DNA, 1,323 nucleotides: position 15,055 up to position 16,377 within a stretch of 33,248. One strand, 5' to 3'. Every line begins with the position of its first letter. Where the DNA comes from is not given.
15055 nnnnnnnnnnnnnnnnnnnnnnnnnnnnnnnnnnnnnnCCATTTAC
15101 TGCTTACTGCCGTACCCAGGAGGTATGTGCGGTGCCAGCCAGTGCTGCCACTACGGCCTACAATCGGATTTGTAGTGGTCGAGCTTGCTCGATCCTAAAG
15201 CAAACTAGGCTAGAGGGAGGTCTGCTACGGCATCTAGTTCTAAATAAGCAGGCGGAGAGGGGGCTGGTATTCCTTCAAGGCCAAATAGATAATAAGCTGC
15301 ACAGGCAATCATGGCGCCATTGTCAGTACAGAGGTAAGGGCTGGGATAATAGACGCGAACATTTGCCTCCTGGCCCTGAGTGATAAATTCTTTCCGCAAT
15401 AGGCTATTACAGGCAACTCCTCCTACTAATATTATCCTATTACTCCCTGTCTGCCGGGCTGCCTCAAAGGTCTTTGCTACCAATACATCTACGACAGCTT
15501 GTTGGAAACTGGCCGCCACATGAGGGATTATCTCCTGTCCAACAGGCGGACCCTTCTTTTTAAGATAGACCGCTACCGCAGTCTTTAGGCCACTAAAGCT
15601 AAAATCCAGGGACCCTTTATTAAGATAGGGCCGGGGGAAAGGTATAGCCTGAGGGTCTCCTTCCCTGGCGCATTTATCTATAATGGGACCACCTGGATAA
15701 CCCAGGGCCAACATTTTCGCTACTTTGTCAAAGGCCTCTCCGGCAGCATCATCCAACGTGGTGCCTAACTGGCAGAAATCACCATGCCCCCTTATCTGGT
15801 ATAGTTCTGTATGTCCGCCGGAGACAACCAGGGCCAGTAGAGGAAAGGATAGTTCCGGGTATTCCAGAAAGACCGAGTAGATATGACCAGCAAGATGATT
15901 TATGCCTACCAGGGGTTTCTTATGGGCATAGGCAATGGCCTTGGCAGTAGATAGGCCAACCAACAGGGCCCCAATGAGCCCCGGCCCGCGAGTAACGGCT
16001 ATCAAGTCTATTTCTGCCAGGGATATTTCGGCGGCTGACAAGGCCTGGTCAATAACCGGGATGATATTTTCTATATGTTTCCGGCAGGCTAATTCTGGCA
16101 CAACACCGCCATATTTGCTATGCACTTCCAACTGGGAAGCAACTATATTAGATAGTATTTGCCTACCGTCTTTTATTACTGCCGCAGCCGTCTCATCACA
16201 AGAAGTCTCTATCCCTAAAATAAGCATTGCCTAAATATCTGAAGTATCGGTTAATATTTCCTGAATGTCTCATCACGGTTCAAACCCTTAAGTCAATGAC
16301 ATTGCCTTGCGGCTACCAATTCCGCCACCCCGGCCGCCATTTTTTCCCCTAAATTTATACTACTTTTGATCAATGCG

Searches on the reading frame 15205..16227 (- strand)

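Call 9: search_protein_families(library=pfam, proteins=[window:15205-16227:-], max_evalue=0.01)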
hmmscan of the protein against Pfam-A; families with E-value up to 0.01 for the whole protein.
window:15205-16227:- (340 aa): 3 families
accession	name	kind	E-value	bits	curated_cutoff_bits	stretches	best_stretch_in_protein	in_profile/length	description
PF00814.31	TsaD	-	8.5e-99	331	24.8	1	23-308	1-263/264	tRNA N6-adenosine threonylcarbamoyltransferase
PF22521.2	HypF_C_2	-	1.5e-08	35.2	27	1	235-304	167-236/241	Carbamoyltransferase, Kae1-like Domain, second subdomain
PF02543.21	Carbam_trans_N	-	3.3e-06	27.2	24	0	232-307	274-342/346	Carbamoyltransferase N-terminus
